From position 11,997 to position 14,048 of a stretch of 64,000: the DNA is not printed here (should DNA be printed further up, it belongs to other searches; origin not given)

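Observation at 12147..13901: HsdS carries two long near-identical internal repeats flanking AT-rich target-recognition domains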

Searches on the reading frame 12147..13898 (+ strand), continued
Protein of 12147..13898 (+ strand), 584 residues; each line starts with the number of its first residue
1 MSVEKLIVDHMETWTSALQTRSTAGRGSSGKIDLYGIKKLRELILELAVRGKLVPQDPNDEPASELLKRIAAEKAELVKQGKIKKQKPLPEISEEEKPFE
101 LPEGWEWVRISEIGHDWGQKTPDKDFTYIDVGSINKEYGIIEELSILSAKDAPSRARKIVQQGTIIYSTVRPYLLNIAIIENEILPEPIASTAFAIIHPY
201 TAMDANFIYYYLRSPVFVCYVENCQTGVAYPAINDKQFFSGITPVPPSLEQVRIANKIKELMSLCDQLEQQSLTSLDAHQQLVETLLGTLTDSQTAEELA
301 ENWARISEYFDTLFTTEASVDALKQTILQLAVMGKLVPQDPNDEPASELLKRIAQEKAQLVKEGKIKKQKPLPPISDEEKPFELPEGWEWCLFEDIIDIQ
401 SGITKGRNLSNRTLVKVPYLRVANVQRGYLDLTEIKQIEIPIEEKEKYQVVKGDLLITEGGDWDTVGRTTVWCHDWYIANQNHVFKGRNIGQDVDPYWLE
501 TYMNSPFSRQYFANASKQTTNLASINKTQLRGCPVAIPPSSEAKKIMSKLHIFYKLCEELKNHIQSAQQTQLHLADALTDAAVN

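Call 24: find_homologous_proteins(query=window:12147-13898:+, max_evalue=1e-20)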
Query window:12147-13898:+ (584 aa): 8000 proteins with E <= 1e-20 among 8000 candidates; the best 120 are listed.
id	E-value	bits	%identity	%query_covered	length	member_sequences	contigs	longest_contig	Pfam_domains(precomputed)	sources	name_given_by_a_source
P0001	0.0e+0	1323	100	100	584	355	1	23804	PF01420.26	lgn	-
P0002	0.0e+0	1321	100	100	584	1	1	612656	PF01420.26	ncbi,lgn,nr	ncbi:restriction endonuclease subunit S [Escherichia coli O157]|nr:restriction endonuclease subunit 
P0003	0.0e+0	1320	100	100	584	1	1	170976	PF01420.26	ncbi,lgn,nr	ncbi:restriction endonuclease subunit S [Escherichia coli]|nr:restriction endonuclease subunit S [Es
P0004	0.0e+0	1318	100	100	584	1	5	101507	PF01420.26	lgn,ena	-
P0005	0.0e+0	1197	89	100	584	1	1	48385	PF01420.26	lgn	-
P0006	0.0e+0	1195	89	100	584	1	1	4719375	PF01420.26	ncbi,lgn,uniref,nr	ncbi:restriction endonuclease subunit S [Salmonella enterica subsp. salamae serovar 57:z29:z42]|unir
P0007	0.0e+0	1194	89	100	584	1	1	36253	PF01420.26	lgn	-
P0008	0.0e+0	1192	89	100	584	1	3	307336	PF01420.26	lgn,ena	-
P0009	0.0e+0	1191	89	100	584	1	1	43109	PF01420.26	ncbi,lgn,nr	ncbi:TPA: restriction endonuclease subunit S [Salmonella enterica]|nr:restriction endonuclease subun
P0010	0.0e+0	1190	89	100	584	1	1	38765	PF01420.26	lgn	-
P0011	0.0e+0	1189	88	100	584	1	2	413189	PF01420.26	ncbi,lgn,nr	ncbi:restriction endonuclease subunit S [Salmonella enterica]|nr:restriction endonuclease subunit S 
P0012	0.0e+0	1188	89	100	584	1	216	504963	PF01420.26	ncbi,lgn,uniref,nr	ncbi:restriction endonuclease subunit S [Salmonella enterica]|uniref:Restriction endonuclease subuni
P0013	0.0e+0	1187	88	100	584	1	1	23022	PF01420.26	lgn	-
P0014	0.0e+0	1186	88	100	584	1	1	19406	PF01420.26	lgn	-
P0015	0.0e+0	1185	88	100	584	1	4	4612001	PF01420.26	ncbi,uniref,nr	ncbi:restriction endonuclease subunit S [Salmonella enterica]|uniref:restriction endonuclease subuni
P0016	0.0e+0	1185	88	100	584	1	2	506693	PF01420.26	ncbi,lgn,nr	ncbi:restriction endonuclease subunit S [Salmonella enterica]|nr:restriction endonuclease subunit S 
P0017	0.0e+0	1184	88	100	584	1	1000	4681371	PF01420.26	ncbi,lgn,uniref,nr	ncbi:restriction endonuclease subunit S [Salmonella enterica]|uniref:Restriction endonuclease subuni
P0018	0.0e+0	1184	88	100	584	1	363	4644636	PF01420.26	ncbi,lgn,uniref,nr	ncbi:TPA: restriction endonuclease subunit S [Salmonella enterica subsp. enterica serovar Aberdeen]|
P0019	0.0e+0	1184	89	100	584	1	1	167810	PF01420.26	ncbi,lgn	ncbi:TPA: restriction endonuclease subunit S [Salmonella enterica]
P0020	0.0e+0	1184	88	100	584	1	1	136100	PF01420.26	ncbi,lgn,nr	ncbi:restriction endonuclease subunit S [Salmonella enterica subsp. enterica]|nr:restriction endonuc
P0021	0.0e+0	1184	88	100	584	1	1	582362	PF01420.26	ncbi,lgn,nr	ncbi:restriction endonuclease subunit S [Salmonella enterica]|nr:restriction endonuclease subunit S 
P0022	0.0e+0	1183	88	100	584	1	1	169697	PF01420.26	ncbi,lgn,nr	ncbi:restriction endonuclease subunit S [Salmonella enterica subsp. enterica serovar Wilhelmsburg]|n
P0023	0.0e+0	1183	88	100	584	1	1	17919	PF01420.26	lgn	-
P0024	0.0e+0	1183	88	100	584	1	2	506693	PF01420.26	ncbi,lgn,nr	ncbi:restriction endonuclease subunit S [Salmonella enterica]|nr:restriction endonuclease subunit S 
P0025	0.0e+0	1182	88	100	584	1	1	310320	PF01420.26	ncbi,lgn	ncbi:restriction endonuclease subunit S [Salmonella enterica]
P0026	0.0e+0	1182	88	100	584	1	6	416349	PF01420.26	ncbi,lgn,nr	ncbi:restriction endonuclease subunit S [Salmonella enterica]|nr:restriction endonuclease subunit S 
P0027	0.0e+0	1182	88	100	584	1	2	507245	PF01420.26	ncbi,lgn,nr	ncbi:restriction endonuclease subunit S [Salmonella enterica]|nr:restriction endonuclease subunit S 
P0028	0.0e+0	1182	88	100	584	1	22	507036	PF01420.26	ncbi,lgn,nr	ncbi:restriction endonuclease subunit S [Salmonella enterica subsp. enterica serovar Hartford]|nr:re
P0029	0.0e+0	1182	88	100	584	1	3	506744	PF01420.26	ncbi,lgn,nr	ncbi:restriction endonuclease subunit S [Salmonella enterica]|nr:restriction endonuclease subunit S 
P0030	0.0e+0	1180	88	100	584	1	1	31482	PF01420.26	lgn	-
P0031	0.0e+0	1180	88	100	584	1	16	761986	PF01420.26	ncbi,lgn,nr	ncbi:restriction endonuclease subunit S [Salmonella enterica subsp. enterica serovar Hermannswerder]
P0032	0.0e+0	1173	88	100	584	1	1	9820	PF01420.26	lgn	-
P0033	0.0e+0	1170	87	100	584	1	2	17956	PF01420.26,PF11568.14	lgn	-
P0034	0.0e+0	1166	89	100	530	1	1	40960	PF01420.26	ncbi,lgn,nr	ncbi:restriction endonuclease subunit S [Escherichia coli]|nr:restriction endonuclease subunit S [Es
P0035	0.0e+0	1152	88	97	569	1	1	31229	PF01420.26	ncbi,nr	ncbi:restriction endonuclease subunit S, partial [Salmonella enterica]|nr:restriction endonuclease s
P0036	0.0e+0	1132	89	95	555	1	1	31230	PF01420.26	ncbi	ncbi:TPA: restriction endonuclease subunit S, partial [Salmonella enterica subsp. enterica serovar A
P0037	0.0e+0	1126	89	94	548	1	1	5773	PF01420.26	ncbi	ncbi:TPA: restriction endonuclease subunit S, partial [Salmonella enterica subsp. enterica serovar A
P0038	0.0e+0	1120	89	93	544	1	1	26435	PF01420.26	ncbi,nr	ncbi:restriction endonuclease subunit S, partial [Salmonella enterica]|nr:restriction endonuclease s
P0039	0.0e+0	1114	89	92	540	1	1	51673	PF01420.26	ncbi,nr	ncbi:restriction endonuclease subunit S, partial [Salmonella enterica]|nr:restriction endonuclease s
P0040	0.0e+0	1093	89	91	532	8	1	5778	PF01420.26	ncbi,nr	ncbi:restriction endonuclease subunit S, partial [Salmonella enterica]|nr:restriction endonuclease s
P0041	0.0e+0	1065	100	82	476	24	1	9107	PF01420.26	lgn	-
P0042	0.0e+0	1040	78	100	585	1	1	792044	PF01420.26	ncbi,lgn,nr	ncbi:restriction endonuclease subunit S [Serratia marcescens]|nr:restriction endonuclease subunit S 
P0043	0.0e+0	1038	76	100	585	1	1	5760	PF01420.26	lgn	-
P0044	0.0e+0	1032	76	100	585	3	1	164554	PF01420.26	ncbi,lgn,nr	ncbi:restriction endonuclease subunit S [Enterobacter hormaechei]|nr:restriction endonuclease subuni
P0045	0.0e+0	1026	77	100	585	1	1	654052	PF01420.26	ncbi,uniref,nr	ncbi:restriction endonuclease subunit S [Erwinia sp. MMLR14_017]|uniref:restriction endonuclease sub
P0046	0.0e+0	1012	77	100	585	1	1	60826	PF01420.26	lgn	-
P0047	1.3e-292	990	78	100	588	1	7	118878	PF01420.26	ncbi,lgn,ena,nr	ncbi:restriction endonuclease subunit S [Escherichia coli]|nr:restriction endonuclease subunit S [Es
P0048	8.5e-291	984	78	100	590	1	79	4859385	PF01420.26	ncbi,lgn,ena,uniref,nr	ncbi:restriction endonuclease subunit S [Escherichia coli]|uniref:restriction endonuclease subunit S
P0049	1.0e-290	984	78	100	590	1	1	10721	PF01420.26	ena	-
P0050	1.2e-290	983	78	100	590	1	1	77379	PF01420.26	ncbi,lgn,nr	ncbi:TPA: restriction endonuclease subunit S [Escherichia coli]|nr:restriction endonuclease subunit 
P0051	1.2e-290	983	78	100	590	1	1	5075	PF01420.26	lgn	-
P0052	1.8e-290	983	78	100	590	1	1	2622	PF01420.26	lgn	-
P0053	1.9e-290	983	78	100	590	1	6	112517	PF01420.26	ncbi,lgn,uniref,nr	ncbi:TPA: restriction endonuclease subunit S [Escherichia coli]|uniref:restriction endonuclease subu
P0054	2.0e-290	983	78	100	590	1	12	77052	PF01420.26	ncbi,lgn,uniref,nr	ncbi:restriction endonuclease subunit S [Escherichia coli]|uniref:restriction endonuclease subunit S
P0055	6.0e-290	981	78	100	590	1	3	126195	PF01420.26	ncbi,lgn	ncbi:restriction endonuclease subunit S [Escherichia coli]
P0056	6.7e-290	981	78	100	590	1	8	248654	PF01420.26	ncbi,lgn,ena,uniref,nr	ncbi:restriction endonuclease subunit S [Escherichia coli]|uniref:restriction endonuclease subunit S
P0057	1.0e-289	980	78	100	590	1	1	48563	PF01420.26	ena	-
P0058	1.2e-289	980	78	100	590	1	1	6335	PF01420.26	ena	-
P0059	2.0e-289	979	78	100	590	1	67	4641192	PF01420.26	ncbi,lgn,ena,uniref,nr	ncbi:restriction endonuclease subunit S [Escherichia coli]|uniref:restriction endonuclease subunit S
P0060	3.8e-289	978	77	100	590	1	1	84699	PF01420.26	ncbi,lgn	ncbi:TPA: restriction endonuclease subunit S [Escherichia coli]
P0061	3.9e-289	978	100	74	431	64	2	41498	PF01420.26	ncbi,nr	ncbi:restriction endonuclease subunit S, partial [Escherichia coli]|nr:restriction endonuclease subu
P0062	5.3e-289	978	77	100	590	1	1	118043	PF01420.26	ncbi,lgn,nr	ncbi:TPA: restriction endonuclease subunit S [Escherichia coli]|nr:restriction endonuclease subunit 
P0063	5.4e-289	978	77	100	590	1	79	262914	PF01420.26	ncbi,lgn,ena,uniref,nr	ncbi:TPA: restriction endonuclease subunit S [Escherichia coli]|uniref:restriction endonuclease subu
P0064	5.4e-289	978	78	100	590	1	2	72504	PF01420.26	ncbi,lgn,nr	ncbi:TPA: restriction endonuclease subunit S [Escherichia coli]|nr:restriction endonuclease subunit 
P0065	8.2e-289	977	78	100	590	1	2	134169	PF01420.26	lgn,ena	-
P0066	9.2e-289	977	77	100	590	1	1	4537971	PF01420.26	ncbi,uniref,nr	ncbi:hypothetical protein JRT48AECX_JRT48AEC_00627 [Escherichia coli]|uniref:restriction endonucleas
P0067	1.0e-288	977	78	100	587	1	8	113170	PF01420.26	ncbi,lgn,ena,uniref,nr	ncbi:TPA: restriction endonuclease subunit S [Escherichia coli]|uniref:restriction endonuclease subu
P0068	4.9e-288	975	77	100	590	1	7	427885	PF01420.26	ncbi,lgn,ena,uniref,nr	ncbi:restriction endonuclease subunit S [Escherichia coli]|uniref:restriction endonuclease subunit S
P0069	7.0e-288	974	77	100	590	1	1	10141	PF01420.26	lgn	-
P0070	7.4e-288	974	78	100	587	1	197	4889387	PF01420.26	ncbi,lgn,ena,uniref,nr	ncbi:restriction endonuclease subunit S [Escherichia coli]|uniref:restriction endonuclease subunit S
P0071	7.9e-288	974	78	100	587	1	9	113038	PF01420.26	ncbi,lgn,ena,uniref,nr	ncbi:restriction endonuclease subunit S [Escherichia coli]|uniref:restriction endonuclease subunit S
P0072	8.1e-288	974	78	100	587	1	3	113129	PF01420.26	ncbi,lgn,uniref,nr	ncbi:restriction endonuclease subunit S [Escherichia coli]|uniref:restriction endonuclease subunit S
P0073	1.0e-287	974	78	100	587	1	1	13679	PF01420.26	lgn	-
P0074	1.4e-287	973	78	100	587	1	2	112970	PF01420.26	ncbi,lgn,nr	ncbi:TPA: restriction endonuclease subunit S [Escherichia coli]|nr:restriction endonuclease subunit 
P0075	1.6e-287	973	78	100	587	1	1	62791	PF01420.26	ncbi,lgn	ncbi:restriction endonuclease subunit S [Escherichia coli]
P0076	1.7e-287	973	78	100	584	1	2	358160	PF01420.26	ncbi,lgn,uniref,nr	ncbi:restriction endonuclease subunit S [Escherichia sp. E3659]|uniref:restriction endonuclease subu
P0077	2.3e-287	972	78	100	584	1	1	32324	PF01420.26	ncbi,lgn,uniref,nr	ncbi:restriction endonuclease subunit S [Escherichia coli]|uniref:restriction endonuclease subunit S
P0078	2.3e-287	972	78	100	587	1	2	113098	PF01420.26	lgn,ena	-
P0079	3.4e-287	972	78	100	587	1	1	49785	PF01420.26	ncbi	ncbi:restriction endonuclease subunit S [Escherichia coli]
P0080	4.3e-287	971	78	100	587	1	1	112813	PF01420.26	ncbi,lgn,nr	ncbi:TPA: restriction endonuclease subunit S [Escherichia coli]|nr:restriction endonuclease subunit 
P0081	7.3e-287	971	79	100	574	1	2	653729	PF01420.26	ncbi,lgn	ncbi:restriction endonuclease subunit S [Escherichia coli]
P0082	1.5e-286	970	78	100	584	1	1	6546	PF01420.26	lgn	-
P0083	6.0e-286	968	78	100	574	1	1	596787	PF01420.26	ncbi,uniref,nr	ncbi:restriction endonuclease subunit S [Escherichia coli]|uniref:restriction endonuclease subunit S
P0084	3.7e-285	965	77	100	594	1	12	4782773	PF01420.26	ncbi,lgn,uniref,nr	ncbi:restriction endonuclease subunit S [Escherichia coli]|uniref:restriction endonuclease subunit S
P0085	4.7e-285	965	77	100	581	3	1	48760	PF01420.26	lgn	-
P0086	5.1e-285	965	77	100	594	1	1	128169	PF01420.26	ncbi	ncbi:restriction endonuclease subunit S [Escherichia coli]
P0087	1.0e-284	964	78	100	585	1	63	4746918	PF01420.26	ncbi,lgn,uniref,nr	ncbi:restriction endonuclease subunit S [Escherichia coli]|uniref:restriction endonuclease subunit S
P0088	1.2e-283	960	77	100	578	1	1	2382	PF01420.26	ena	-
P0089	1.3e-282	957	76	100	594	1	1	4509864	PF01420.26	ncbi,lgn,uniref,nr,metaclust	ncbi:restriction modification system DNA specificity subunit [Escherichia fergusonii ECD227]|uniref:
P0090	1.7e-282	956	76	100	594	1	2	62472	PF01420.26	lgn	-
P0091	2.5e-282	956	77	100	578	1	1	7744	PF01420.26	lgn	-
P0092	7.7e-282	954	75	100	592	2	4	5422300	PF01420.26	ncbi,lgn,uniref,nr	ncbi:restriction endonuclease subunit S [Escherichia coli]|uniref:restriction endonuclease subunit S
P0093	2.6e-281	952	76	100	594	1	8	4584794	PF01420.26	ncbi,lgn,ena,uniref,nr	ncbi:restriction endonuclease subunit S [Escherichia fergusonii]|uniref:restriction endonuclease sub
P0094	1.8e-276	936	76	100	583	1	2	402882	PF01420.26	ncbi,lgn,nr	ncbi:restriction endonuclease subunit S [Escherichia coli]|nr:restriction endonuclease subunit S [Es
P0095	4.2e-276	935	76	100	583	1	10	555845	PF01420.26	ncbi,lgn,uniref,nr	ncbi:restriction endonuclease subunit S [Escherichia coli]|uniref:restriction endonuclease subunit S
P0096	1.5e-275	933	75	100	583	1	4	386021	PF01420.26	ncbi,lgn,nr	ncbi:restriction endonuclease subunit S [Escherichia coli]|nr:restriction endonuclease subunit S [Es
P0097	1.9e-275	933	75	100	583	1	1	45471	PF01420.26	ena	-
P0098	6.2e-274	928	73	100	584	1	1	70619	PF01420.26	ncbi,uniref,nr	ncbi:restriction endonuclease subunit S [Klebsiella aerogenes]|uniref:restriction endonuclease subun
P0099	3.2e-273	926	73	100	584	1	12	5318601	PF01420.26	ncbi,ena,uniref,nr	ncbi:restriction endonuclease subunit S [Klebsiella aerogenes]|uniref:restriction endonuclease subun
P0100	4.3e-273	925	73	100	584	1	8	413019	PF01420.26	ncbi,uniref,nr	ncbi:restriction endonuclease subunit S [Klebsiella aerogenes]|uniref:Restriction endonuclease subun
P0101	6.1e-273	925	73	100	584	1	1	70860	PF01420.26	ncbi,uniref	ncbi:restriction endonuclease subunit S [Klebsiella aerogenes]|uniref:restriction endonuclease subun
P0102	2.3e-272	923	73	100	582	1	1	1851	PF01420.26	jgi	-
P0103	5.9e-272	922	73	100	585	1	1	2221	PF01420.26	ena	-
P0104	7.8e-272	921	73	100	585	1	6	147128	PF01420.26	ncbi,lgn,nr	ncbi:TPA: restriction endonuclease subunit S [Escherichia coli]|nr:restriction endonuclease subunit 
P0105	2.4e-271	920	73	100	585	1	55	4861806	PF01420.26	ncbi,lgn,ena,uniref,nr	ncbi:restriction endonuclease subunit S [Escherichia coli]|uniref:restriction endonuclease subunit S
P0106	3.6e-271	919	73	100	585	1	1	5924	PF01420.26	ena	-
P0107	5.0e-271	918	74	100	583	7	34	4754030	PF01420.26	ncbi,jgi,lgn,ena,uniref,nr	ncbi:restriction endonuclease subunit S [Escherichia marmotae]|uniref:Restriction endonuclease subun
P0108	1.8e-270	917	73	100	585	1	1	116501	PF01420.26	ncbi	-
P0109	2.0e-270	917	56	99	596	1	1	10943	PF01420.26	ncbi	ncbi:MAG: restriction endonuclease subunit S [Aeromonas sobria]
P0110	2.2e-270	916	74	100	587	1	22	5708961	PF01420.26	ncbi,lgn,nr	ncbi:restriction endonuclease subunit S [Escherichia coli]|nr:restriction endonuclease subunit S [Es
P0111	2.6e-270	916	73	100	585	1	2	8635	PF01420.26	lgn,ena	-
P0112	9.0e-270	914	72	100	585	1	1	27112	PF01420.26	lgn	-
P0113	9.9e-270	914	72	100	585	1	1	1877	PF01420.26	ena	-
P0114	2.3e-269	913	71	100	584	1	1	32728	PF01420.26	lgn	-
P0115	2.7e-269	913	74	100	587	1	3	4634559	PF01420.26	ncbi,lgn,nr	ncbi:restriction endonuclease subunit S [Escherichia coli]|nr:restriction endonuclease subunit S [Es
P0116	5.3e-269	912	71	100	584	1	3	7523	PF01420.26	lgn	-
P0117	9.6e-269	911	74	100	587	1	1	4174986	PF01420.26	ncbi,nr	ncbi:restriction endonuclease subunit S [Escherichia coli]|nr:restriction endonuclease subunit S [Es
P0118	9.9e-269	911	74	100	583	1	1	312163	PF01420.26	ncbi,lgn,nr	ncbi:restriction endonuclease subunit S [Escherichia coli]|nr:restriction endonuclease subunit S [Es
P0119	2.4e-268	910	71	100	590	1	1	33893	PF01420.26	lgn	-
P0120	5.0e-268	909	71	100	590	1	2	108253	PF01420.26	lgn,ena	-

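Call 37: find_encoding_contigs(protein=P0017, flank=3000, max_places=1)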
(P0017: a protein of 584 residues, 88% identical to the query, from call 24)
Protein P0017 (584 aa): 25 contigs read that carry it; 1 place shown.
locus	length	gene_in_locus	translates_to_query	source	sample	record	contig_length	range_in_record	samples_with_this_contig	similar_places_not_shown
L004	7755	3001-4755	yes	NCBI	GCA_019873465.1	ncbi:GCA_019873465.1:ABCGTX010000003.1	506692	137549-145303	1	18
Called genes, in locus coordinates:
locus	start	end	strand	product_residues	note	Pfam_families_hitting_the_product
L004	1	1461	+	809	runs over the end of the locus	PF04313:HSDR_N (weak), PF13588:HSDR_N_2, PF00270:DEAD, PF04851:ResIII, PF18766:SWI2_SNF2, PF00271:Helicase_C (weak), PF08463:EcoEI_R_C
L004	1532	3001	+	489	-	PF12161:HsdM_N, PF05175:MTS (faint), PF02384:N6_Mtase, PF01170:UPF0020, PF07669:Eco57I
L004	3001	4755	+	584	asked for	PF01420:Methylase_S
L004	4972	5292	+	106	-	PF08845:SymE_toxin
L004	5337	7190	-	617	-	PF03235:GmrSD_N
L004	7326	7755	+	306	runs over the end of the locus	PF18899:DUF5655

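Call 38: find_encoding_contigs(protein=P0109, flank=5000, max_places=1)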
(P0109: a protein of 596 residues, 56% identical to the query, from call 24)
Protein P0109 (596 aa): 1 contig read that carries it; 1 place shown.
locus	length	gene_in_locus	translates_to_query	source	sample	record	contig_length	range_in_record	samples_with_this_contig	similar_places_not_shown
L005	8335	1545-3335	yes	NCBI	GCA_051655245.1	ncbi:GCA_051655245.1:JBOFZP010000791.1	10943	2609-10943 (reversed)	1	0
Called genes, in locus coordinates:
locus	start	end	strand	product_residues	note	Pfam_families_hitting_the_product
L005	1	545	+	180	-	PF02384:N6_Mtase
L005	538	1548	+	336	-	PF13310:Virulence_RhuM, PF02661:Fic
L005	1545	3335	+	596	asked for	PF01420:Methylase_S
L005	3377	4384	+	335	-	PF02810:SEC-C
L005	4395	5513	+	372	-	-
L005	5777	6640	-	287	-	PF03755:YicC-like_N, PF08340:YicC-like_C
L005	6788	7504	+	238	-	PF01138:RNase_PH, PF03725:RNase_PH_C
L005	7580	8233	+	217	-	PF00156:Pribosyltran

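Call 39: find_encoding_contigs(protein=P0042, flank=3000, max_places=1)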
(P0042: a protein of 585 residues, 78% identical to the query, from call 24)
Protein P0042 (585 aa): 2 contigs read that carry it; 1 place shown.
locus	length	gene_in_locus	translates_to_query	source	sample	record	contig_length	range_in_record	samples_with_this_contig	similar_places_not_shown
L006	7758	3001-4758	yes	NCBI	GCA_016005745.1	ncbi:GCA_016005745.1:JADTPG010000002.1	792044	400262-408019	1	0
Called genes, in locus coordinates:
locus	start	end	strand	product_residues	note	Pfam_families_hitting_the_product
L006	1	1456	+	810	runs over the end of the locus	PF04313:HSDR_N, PF13588:HSDR_N_2, PF00270:DEAD, PF04851:ResIII, PF18766:SWI2_SNF2, PF00271:Helicase_C (weak), PF08463:EcoEI_R_C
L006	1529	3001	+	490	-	PF12161:HsdM_N, PF02384:N6_Mtase, PF01170:UPF0020, PF07669:Eco57I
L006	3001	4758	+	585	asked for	PF01420:Methylase_S (weak)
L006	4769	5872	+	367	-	-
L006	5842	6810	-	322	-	PF00126:HTH_1, PF03466:LysR_substrate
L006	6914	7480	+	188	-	PF02417:Chromate_transp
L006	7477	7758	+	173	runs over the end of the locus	PF02417:Chromate_transp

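Call 46: search_protein_families(library=ncbifam, proteins=[window:12147-13898:+], max_evalue=0.001)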
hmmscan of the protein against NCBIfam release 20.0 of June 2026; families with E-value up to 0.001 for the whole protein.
window:12147-13898:+ (584 aa): 2 families
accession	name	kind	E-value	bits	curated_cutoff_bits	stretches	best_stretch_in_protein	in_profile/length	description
NF007278.0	PRK09737.1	equivalog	4.4e-30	104.9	662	2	364-552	206-384/461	type I restriction-modification system specificity subunit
NF047740.1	antiphage_MADS5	equivalog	2.9e-09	36.3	400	0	145-272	318-452/461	methylation-associated defense system restriction endonuclease subunit S MAD5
